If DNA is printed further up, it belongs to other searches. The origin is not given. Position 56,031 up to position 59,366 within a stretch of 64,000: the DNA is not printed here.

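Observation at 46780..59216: Four-gene co-directional operon: PA-like pair followed by two dockerin/PKD/PPC proteins sharing an N-terminal module. Candidate translocon-plus-cargo system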

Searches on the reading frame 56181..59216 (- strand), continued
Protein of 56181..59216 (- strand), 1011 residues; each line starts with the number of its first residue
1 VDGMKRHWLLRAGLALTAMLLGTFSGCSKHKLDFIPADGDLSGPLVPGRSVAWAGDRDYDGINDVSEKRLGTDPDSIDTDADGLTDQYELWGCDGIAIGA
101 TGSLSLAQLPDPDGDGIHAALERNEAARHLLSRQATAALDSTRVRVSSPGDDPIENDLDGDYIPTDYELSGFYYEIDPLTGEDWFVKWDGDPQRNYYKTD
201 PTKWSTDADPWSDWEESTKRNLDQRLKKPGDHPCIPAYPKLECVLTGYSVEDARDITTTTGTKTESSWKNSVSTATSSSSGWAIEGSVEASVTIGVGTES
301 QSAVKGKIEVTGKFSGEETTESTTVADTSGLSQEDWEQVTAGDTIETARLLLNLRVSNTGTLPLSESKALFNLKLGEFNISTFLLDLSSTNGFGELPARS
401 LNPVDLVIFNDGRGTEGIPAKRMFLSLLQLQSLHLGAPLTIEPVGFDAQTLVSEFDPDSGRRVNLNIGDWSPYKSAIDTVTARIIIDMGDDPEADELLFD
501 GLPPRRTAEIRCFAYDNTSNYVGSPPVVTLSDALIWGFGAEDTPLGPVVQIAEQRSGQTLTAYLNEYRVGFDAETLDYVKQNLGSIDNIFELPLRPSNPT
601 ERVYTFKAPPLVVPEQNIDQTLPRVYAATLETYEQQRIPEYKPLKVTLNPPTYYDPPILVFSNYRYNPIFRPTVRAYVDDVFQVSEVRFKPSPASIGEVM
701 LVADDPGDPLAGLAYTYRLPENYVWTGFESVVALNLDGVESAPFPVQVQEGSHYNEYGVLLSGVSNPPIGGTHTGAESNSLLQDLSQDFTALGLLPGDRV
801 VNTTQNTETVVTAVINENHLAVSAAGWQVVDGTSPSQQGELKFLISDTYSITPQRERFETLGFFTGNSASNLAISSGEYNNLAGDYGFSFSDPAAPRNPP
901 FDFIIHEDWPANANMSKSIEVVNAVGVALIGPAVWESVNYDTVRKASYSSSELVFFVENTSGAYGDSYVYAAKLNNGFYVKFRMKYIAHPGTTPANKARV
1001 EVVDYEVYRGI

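Call 25: search_solved_structures(query=A1, max_evalue=0.01, show_alignments=3)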
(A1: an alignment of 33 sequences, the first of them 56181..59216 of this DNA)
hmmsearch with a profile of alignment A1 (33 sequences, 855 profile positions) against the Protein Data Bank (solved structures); distinct sequences matched with E-value up to 0.01: 36.
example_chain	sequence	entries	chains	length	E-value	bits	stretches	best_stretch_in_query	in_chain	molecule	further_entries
6uji_A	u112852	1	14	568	4.3e-33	117.5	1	151-582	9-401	Protective antigen PA-63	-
7o85_A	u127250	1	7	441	4.5e-33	117.4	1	152-582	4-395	Protective antigen PA-63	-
5fr3_A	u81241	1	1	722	5e-33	117.3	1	150-583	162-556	PROTECTIVE ANTIGEN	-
6vra_A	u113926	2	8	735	5.1e-33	117.3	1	150-582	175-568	Protective antigen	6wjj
6psn_A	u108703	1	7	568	5.6e-33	117.1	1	151-582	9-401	Protective antigen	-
25pv_A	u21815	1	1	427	7.9e-33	116.6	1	152-582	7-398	Protective antigen PA-63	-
1tzn_A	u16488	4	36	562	9e-33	116.4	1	152-582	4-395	Protective antigen | Protective antigen PA-63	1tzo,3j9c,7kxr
4ee2_A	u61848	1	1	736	1.1e-32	116.1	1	150-582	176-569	Protective antigen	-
1t6b_X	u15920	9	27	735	1.4e-32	115.8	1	150-582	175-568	Protective Antigen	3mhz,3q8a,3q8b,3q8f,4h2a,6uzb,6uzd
6vra_B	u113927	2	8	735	1.5e-32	115.7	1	150-582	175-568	Protective antigen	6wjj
6zxj_A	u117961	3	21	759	1.7e-32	115.5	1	150-582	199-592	Protective antigen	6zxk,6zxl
3q8c_A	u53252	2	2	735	1.7e-32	115.5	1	150-582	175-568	Protective antigen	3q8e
1acc_A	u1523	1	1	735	1.9e-32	115.3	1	150-582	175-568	ANTHRAX PROTECTIVE ANTIGEN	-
3tez_A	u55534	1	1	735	6.4e-32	113.6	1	150-582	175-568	Protective antigen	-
4nam_A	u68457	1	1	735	2.6e-31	111.6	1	150-582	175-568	Protective antigen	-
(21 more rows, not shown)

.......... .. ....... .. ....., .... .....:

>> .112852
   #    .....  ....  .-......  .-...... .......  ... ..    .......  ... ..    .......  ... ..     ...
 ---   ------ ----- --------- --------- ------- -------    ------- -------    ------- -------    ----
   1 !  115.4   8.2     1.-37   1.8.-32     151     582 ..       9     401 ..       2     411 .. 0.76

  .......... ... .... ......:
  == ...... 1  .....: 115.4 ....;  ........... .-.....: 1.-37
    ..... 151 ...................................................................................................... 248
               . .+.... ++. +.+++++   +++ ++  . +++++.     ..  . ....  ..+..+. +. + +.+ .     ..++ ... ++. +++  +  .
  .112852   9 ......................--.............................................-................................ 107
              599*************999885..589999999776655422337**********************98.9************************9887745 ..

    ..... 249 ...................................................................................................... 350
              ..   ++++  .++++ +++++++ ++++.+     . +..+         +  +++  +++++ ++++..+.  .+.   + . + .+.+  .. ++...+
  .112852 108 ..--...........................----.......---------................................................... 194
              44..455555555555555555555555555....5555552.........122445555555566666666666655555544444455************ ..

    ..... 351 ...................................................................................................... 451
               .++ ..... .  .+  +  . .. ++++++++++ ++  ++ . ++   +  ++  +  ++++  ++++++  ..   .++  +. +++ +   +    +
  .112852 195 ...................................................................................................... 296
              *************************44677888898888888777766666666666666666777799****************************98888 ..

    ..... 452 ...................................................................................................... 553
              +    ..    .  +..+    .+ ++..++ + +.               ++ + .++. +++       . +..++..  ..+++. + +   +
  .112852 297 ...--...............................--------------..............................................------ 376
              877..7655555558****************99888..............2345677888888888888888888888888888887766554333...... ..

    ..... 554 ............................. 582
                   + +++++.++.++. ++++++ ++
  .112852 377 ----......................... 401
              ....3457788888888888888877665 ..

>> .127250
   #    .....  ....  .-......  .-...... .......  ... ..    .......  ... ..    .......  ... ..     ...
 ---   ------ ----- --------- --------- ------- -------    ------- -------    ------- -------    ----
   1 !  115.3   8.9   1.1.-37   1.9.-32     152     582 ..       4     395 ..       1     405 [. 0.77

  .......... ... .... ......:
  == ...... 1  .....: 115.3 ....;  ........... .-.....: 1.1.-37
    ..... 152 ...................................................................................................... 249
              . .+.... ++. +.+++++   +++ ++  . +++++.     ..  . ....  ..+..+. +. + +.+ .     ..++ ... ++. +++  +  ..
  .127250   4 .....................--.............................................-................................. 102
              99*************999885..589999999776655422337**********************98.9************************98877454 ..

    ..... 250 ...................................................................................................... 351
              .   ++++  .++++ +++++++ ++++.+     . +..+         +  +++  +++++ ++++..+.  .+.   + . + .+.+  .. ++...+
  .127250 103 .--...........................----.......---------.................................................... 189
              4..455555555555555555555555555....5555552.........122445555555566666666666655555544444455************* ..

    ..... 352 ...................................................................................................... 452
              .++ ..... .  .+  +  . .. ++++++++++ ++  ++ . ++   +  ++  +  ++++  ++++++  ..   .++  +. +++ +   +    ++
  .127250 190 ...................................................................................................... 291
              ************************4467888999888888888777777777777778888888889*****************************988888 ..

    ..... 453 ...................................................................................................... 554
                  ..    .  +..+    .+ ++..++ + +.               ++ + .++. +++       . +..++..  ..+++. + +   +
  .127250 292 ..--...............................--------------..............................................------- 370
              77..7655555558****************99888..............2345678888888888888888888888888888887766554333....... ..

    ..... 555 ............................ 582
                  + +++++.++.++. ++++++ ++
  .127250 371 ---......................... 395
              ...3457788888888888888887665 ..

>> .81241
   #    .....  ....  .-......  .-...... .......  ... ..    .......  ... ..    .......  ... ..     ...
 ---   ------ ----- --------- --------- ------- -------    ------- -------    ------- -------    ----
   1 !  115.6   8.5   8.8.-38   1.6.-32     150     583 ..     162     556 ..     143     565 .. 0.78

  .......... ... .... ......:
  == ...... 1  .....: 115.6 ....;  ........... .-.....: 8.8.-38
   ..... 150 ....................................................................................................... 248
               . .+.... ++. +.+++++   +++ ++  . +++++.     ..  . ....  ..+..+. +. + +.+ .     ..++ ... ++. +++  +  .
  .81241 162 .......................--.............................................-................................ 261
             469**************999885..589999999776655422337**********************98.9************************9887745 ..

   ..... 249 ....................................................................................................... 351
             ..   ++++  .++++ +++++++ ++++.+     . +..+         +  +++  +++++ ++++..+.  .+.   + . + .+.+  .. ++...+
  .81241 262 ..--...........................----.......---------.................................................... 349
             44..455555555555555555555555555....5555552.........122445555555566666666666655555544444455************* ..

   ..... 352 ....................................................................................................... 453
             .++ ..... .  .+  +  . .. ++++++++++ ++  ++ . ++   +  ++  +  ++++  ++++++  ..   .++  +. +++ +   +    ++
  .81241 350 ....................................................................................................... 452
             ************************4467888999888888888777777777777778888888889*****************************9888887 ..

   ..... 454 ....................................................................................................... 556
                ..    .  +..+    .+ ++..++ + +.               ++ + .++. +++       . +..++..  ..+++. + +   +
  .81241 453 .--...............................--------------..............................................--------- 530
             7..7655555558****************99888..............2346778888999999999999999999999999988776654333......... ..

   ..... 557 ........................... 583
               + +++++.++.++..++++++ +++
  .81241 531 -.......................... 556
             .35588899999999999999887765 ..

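Call 44: find_encoding_contigs(protein=P0004, flank=10000, max_places=2)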
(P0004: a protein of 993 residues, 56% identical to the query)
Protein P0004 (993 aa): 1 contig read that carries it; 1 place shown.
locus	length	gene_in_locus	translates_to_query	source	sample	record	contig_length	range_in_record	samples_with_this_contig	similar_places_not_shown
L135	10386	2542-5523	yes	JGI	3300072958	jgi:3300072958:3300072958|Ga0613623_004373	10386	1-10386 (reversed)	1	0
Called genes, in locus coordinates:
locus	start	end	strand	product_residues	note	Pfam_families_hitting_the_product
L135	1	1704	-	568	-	?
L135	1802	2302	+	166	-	PF20730:YetF_N, PF04239:DUF421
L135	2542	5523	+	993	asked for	PF03495:Binary_toxB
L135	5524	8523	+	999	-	PF18884:TSP3_bac (weak), PF03495:Binary_toxB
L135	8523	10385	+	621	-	?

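Call 45: find_encoding_contigs(protein=P0023, flank=10000, max_places=2)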
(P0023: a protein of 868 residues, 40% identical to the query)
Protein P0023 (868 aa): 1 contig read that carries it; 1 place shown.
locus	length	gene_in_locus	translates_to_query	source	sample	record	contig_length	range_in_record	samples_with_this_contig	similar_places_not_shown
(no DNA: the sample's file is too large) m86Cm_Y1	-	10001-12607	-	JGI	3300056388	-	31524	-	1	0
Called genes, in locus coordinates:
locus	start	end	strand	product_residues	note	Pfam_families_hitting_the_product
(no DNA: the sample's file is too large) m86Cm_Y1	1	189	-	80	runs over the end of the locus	-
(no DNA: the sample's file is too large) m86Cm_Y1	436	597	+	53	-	-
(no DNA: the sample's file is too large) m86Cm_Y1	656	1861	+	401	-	PF00108:Thiolase_N, PF00109:ketoacyl-synt (weak), PF02803:Thiolase_C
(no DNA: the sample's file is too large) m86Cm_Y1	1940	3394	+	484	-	-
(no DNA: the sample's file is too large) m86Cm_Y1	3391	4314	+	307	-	PF00801:PKD, PF18911:PKD_4, PF07495:Y_Y_Y (faint), PF00801:PKD (weak), PF18911:PKD_4, PF00801:PKD, PF18911:PKD_4, PF22352:K319L-like_PKD, +1 more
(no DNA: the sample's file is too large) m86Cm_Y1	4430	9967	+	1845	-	PF00801:PKD (weak), PF18911:PKD_4, PF18911:PKD_4, PF18911:PKD_4 (weak), PF00801:PKD, PF18911:PKD_4 (weak), PF00801:PKD, PF18911:PKD_4, +2 more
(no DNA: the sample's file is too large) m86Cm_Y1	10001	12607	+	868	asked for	PF03495:Binary_toxB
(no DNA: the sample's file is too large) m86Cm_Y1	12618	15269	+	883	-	PF03495:Binary_toxB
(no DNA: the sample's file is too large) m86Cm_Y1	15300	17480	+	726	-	PF22352:K319L-like_PKD (faint), PF18911:PKD_4, PF00801:PKD (weak), PF04151:PPC (weak)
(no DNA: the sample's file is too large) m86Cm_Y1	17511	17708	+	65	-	-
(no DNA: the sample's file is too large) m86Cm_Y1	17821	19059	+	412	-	PF00909:Ammonium_transp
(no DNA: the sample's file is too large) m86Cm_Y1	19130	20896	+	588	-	-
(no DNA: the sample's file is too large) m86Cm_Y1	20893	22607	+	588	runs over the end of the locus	PF00246:Peptidase_M14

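Call 46: find_encoding_contigs(protein=P0032, flank=10000, max_places=2)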
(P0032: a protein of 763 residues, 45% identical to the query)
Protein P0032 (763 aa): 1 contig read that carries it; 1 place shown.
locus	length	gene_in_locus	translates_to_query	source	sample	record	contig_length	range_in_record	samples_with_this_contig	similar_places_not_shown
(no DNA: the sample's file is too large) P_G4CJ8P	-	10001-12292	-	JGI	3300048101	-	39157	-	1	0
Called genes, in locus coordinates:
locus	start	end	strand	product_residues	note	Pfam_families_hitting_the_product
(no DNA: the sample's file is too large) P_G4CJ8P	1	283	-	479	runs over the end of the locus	?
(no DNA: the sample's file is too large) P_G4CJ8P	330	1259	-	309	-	PF00892:EamA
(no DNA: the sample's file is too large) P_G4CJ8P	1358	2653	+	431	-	PF01882:DUF58, PF13519:VWA_2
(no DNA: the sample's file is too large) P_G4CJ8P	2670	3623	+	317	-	PF01408:GFO_IDH_MocA, PF22725:GFO_IDH_MocA_C3, PF02894:GFO_IDH_MocA_C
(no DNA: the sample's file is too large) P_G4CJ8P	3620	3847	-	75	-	PF09954:DUF2188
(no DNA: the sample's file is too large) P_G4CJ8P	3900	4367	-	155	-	PF00565:SNase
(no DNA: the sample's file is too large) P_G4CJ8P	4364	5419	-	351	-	PF00005:ABC_tran, PF13304:AAA_21 (weak), PF08352:oligo_HPY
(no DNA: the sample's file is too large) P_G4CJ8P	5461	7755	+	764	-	-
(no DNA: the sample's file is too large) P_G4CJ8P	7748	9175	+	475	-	-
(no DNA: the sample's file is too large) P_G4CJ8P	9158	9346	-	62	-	-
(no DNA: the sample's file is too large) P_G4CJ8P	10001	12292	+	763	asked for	PF03495:Binary_toxB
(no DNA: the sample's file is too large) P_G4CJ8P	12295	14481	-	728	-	PF18911:PKD_4, PF00801:PKD (weak)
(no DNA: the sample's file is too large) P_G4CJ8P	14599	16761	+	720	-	-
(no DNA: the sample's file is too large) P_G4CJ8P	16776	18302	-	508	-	PF18911:PKD_4, PF00801:PKD, PF22352:K319L-like_PKD (weak), PF18911:PKD_4, PF00801:PKD, PF00801:PKD, PF18911:PKD_4, PF18911:PKD_4, +5 more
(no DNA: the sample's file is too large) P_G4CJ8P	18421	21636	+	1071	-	PF02811:PHP, PF07733:DNA_pol3_alpha, PF17657:DNA_pol3_finger, PF14579:HHH_6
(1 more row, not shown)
